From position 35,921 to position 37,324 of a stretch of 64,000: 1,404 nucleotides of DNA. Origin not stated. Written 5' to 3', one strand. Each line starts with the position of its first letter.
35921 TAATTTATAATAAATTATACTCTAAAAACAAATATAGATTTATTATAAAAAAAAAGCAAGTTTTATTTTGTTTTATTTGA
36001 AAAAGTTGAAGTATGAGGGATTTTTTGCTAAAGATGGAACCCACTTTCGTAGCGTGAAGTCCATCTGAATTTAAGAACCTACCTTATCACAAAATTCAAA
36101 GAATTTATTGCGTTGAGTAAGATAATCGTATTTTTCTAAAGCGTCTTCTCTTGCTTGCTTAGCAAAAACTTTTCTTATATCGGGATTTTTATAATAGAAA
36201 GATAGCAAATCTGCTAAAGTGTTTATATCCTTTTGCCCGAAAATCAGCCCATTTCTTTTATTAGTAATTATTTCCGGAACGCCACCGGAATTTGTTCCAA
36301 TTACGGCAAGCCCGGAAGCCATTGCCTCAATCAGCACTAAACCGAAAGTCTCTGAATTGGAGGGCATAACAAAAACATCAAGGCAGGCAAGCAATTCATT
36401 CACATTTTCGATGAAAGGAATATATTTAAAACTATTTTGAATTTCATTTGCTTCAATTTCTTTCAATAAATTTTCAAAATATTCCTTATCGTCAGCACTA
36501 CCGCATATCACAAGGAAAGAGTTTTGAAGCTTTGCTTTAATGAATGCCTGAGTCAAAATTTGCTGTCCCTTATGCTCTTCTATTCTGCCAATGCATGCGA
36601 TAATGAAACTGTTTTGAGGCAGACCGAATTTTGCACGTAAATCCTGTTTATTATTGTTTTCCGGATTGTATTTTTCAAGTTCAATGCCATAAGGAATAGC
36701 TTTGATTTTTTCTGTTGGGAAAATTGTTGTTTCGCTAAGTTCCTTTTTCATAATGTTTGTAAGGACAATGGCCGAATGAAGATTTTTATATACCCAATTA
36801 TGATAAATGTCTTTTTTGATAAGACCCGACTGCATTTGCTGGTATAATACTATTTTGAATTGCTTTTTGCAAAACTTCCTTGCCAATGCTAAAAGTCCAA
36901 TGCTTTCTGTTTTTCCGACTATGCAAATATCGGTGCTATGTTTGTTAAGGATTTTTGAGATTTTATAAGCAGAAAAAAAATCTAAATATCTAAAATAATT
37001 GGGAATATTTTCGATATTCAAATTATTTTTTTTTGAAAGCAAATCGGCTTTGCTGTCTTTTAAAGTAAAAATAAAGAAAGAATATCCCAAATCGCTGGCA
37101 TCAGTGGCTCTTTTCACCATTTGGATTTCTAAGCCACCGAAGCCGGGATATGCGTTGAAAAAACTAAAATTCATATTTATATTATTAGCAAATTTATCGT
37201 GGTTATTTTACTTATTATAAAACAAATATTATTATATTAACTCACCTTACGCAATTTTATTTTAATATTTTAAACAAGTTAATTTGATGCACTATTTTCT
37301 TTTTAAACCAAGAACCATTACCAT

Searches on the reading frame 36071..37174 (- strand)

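Call 8: search_protein_families(library=pfam, proteins=[window:36071-37174:-], max_evalue=0.001)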
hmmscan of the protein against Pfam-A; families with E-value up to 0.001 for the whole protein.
window:36071-37174:- (367 aa): 5 families
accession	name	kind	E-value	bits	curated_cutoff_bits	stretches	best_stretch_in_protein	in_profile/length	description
PF00534.26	Glycos_transf_1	-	1.9e-39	135.4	26.4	1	176-343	2-171/172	Glycosyl transferases group 1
PF13692.12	Glyco_trans_1_4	-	4.6e-29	102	27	1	191-325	3-137/142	Glycosyl transferases group 1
PF20706.3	GT4-conflict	-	6.4e-09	35.7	26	1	182-307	193-324/385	Family 4 Glycosyltransferase in conflict systems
PF13524.12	Glyco_trans_1_2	-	1.7e-05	25.3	25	1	233-351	31-135/144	Glycosyl transferase-like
PF13439.12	Glyco_transf_4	-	2.8e-05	24.7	28.5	1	13-168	2-170/170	Glycosyltransferase Family 4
